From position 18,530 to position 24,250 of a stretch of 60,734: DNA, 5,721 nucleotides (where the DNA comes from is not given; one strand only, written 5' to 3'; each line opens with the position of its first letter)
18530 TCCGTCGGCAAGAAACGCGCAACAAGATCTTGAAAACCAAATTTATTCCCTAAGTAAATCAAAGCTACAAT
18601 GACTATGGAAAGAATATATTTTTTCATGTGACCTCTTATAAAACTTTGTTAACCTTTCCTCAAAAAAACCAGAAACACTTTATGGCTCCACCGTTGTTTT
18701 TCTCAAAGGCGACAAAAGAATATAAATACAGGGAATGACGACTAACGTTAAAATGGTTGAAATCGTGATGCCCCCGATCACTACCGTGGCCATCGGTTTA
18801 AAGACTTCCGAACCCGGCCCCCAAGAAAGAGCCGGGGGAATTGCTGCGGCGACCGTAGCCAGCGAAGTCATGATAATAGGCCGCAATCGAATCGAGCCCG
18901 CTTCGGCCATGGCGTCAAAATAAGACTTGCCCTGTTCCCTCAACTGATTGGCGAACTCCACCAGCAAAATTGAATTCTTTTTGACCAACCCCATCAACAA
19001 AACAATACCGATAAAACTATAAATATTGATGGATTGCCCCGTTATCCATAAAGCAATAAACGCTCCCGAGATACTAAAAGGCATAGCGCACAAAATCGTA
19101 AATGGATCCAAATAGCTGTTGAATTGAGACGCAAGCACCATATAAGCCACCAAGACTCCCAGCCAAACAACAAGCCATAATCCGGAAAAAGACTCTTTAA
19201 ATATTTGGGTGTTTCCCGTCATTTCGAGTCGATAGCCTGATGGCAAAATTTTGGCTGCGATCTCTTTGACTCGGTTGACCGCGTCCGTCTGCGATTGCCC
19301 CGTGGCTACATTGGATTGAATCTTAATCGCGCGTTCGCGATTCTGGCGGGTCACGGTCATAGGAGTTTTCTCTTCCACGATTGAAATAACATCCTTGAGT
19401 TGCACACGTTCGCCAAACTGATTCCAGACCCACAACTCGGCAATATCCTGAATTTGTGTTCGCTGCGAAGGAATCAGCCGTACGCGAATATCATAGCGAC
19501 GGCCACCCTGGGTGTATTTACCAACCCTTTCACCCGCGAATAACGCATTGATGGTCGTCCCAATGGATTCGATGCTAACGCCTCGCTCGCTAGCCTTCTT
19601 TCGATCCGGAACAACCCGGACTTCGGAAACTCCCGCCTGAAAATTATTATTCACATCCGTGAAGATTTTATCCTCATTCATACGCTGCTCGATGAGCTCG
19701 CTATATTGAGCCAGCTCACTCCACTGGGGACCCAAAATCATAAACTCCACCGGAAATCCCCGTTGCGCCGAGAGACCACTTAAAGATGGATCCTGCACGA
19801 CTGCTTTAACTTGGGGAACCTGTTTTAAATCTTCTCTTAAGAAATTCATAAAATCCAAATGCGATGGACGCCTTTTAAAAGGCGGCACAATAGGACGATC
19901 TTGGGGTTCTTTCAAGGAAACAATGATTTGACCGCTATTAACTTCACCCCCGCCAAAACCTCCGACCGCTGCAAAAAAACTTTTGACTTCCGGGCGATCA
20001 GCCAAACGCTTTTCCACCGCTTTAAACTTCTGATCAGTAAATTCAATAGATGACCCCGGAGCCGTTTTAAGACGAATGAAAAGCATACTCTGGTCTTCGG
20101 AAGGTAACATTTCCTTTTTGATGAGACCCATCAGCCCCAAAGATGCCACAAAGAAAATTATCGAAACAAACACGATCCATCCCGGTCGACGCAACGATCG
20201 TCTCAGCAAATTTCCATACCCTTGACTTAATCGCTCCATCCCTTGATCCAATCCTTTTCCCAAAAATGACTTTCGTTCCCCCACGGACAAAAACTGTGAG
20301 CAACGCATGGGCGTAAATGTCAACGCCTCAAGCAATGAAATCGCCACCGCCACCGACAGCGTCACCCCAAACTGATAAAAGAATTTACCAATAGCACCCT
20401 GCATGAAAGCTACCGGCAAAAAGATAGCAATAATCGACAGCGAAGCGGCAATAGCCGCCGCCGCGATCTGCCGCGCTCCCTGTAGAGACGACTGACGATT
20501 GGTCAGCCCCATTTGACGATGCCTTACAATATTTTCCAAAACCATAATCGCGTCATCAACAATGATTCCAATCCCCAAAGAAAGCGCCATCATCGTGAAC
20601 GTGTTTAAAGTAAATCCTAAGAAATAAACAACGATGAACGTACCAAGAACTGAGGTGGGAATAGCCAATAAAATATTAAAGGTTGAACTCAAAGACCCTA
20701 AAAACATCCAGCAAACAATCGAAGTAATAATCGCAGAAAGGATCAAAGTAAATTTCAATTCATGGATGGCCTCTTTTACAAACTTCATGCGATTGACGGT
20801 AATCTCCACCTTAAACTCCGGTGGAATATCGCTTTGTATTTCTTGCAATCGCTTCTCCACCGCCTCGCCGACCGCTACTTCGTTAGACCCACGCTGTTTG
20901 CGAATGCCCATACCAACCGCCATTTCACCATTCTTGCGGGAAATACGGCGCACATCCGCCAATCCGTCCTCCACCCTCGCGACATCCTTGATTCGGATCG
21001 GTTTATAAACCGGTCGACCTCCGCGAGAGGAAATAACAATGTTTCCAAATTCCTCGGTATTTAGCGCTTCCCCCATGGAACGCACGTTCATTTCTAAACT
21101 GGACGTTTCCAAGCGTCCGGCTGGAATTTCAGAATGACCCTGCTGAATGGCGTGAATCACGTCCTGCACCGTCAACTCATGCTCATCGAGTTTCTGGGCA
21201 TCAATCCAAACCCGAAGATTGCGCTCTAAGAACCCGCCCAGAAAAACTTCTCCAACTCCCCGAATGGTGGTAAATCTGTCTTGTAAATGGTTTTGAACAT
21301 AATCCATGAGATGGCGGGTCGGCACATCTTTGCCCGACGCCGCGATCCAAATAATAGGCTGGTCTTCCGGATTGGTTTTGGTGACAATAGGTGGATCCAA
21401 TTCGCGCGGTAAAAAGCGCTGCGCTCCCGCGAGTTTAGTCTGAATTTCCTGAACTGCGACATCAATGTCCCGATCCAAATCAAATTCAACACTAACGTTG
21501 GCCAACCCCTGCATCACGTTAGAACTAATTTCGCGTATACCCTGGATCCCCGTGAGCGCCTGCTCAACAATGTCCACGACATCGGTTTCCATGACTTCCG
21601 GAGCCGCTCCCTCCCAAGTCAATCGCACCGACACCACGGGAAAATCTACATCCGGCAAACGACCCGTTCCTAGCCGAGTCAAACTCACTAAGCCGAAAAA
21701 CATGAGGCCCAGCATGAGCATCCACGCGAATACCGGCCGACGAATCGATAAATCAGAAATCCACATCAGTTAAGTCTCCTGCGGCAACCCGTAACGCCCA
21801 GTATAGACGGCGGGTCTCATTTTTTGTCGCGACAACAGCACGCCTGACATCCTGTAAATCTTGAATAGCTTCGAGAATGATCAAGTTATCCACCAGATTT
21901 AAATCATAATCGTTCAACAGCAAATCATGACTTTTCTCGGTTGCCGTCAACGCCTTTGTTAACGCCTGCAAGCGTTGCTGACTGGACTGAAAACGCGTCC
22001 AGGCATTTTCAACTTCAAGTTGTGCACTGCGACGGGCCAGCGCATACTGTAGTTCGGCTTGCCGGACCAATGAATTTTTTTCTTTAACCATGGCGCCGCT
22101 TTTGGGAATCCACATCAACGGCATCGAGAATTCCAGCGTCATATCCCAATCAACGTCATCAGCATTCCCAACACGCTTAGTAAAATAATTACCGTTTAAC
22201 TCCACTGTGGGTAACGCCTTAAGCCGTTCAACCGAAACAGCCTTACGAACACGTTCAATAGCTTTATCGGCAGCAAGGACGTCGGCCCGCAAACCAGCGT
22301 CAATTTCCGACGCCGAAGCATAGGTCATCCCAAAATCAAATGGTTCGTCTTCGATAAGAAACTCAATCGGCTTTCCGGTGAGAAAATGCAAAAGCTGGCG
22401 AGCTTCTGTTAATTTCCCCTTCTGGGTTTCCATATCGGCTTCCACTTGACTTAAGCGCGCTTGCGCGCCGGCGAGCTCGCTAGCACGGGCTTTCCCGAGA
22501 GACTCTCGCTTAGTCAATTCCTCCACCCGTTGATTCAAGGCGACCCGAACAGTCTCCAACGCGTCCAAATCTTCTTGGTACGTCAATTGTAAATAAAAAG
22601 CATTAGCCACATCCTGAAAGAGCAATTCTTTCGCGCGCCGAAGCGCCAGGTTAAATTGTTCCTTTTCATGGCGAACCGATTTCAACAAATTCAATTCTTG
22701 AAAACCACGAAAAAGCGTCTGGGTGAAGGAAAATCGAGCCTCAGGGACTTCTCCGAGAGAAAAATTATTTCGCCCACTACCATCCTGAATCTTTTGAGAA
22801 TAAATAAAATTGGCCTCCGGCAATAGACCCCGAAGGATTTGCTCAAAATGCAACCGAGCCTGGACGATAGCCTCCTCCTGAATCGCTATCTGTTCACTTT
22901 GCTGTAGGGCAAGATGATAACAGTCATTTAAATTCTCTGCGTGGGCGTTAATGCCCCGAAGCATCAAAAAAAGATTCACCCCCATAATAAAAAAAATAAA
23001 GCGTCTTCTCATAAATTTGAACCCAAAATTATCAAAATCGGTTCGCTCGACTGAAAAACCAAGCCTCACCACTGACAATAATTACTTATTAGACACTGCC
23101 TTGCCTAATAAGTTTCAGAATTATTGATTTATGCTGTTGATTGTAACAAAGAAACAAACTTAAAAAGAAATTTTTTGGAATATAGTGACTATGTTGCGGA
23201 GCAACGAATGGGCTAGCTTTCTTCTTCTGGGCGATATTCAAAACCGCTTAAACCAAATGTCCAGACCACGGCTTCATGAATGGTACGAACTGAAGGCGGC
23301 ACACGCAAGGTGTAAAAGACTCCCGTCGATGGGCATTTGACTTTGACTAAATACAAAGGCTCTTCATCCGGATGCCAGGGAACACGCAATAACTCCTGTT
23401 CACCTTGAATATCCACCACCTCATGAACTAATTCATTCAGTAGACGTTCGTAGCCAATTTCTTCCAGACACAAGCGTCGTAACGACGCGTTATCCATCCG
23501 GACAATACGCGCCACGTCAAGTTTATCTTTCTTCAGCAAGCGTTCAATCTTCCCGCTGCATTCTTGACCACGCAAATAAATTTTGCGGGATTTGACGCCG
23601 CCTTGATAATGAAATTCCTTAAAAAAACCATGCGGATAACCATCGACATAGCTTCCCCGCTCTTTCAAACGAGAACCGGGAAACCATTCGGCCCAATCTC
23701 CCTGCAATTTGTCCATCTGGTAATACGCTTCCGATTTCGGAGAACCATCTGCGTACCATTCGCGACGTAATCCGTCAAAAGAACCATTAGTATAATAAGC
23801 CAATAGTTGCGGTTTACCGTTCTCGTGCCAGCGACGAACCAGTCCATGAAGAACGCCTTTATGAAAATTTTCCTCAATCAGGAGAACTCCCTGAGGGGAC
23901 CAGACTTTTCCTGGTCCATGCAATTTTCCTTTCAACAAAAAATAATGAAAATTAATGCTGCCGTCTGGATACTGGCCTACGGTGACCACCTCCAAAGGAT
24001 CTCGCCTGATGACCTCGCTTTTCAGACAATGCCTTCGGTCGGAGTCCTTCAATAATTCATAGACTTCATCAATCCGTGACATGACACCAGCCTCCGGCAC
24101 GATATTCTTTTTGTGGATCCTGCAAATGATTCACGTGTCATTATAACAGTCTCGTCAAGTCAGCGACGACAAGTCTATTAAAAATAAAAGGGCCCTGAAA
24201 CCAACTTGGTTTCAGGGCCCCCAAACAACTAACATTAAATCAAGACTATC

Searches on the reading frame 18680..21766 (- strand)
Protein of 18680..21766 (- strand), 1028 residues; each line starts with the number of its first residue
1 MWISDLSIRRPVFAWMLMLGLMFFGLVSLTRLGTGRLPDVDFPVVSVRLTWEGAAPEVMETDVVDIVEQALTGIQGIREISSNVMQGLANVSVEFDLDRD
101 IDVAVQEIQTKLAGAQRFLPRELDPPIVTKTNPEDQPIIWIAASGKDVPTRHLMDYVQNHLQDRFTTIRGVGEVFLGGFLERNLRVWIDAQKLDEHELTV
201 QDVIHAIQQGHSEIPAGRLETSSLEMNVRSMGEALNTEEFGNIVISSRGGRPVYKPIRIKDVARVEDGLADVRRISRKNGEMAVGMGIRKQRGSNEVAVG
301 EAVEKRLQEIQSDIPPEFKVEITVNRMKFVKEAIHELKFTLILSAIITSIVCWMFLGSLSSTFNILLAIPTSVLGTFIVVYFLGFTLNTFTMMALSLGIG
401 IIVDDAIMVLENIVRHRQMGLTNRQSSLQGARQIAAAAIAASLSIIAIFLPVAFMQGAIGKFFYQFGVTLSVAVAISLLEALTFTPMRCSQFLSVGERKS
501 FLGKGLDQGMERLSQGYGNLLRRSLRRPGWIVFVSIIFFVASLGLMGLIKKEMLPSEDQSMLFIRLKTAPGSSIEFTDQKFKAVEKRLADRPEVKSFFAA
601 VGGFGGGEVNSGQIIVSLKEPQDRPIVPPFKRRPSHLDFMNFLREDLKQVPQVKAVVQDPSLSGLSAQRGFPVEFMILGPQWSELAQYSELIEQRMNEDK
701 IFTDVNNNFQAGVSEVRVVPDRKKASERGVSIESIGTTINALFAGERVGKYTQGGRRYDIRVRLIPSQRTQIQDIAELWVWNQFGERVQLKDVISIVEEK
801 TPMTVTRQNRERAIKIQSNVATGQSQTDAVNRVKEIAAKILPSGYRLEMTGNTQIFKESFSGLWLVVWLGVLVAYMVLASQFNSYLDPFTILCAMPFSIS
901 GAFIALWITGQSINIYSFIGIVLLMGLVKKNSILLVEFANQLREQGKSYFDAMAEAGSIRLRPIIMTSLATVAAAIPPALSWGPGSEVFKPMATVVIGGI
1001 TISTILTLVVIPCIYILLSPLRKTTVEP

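Call 28: search_protein_families(library=pfam, proteins=[window:18680-21766:-], max_evalue=0.001)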
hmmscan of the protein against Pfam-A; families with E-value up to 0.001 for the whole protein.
window:18680-21766:- (1028 aa): 2 families
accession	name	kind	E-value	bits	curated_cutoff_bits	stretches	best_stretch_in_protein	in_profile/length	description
PF00873.25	ACR_tran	-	8.9e-275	914.6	28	1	3-1018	1-1020/1021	AcrB/AcrD/AcrF family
PF03176.21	MMPL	-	2.6e-14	53.3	20.5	2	303-486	110-296/333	MMPL family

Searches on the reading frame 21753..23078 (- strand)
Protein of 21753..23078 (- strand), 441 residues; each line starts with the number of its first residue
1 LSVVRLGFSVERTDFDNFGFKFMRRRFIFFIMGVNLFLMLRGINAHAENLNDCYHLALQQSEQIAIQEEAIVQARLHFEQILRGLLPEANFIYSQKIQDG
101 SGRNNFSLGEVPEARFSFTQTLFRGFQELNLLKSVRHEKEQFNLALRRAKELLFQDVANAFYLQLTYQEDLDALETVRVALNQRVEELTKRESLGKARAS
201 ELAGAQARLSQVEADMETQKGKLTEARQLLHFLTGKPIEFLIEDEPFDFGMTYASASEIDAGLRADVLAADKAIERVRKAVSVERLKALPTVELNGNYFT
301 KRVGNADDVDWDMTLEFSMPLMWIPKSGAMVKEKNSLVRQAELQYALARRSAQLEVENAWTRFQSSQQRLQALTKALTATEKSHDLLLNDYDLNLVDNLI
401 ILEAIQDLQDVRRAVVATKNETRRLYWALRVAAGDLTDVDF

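Call 28: search_protein_families(library=pfam, proteins=[window:21753-23078:-], max_evalue=0.001)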
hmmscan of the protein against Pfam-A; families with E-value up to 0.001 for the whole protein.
window:21753-23078:- (441 aa): 1 family
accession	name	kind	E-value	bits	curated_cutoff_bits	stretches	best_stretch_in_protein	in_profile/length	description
PF02321.23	OEP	-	3.6e-36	125.2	22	2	264-430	12-183/187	Outer membrane efflux protein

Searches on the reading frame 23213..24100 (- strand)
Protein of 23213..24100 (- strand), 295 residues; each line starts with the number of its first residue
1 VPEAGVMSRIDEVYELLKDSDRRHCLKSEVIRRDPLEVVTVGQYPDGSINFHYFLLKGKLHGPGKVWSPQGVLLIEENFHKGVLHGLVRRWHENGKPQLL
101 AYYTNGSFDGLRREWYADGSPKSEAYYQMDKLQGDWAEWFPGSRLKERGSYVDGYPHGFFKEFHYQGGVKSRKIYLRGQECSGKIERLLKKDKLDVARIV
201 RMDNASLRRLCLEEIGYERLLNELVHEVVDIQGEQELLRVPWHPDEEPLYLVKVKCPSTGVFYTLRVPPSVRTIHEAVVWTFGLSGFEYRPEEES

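Call 28: search_protein_families(library=pfam, proteins=[window:23213-24100:-], max_evalue=0.001)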
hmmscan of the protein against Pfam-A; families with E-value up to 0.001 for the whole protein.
window:23213-24100:- (295 aa): 2 families
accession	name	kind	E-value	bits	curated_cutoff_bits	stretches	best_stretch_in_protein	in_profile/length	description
PF20530.3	DUF6745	-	1.4e-15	57.6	27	1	192-294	99-205/206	Domain of unknown function (DUF6745)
PF07661.19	MORN_2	-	1.9e-11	43.2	29.6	0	84-105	1-22/22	MORN repeat variant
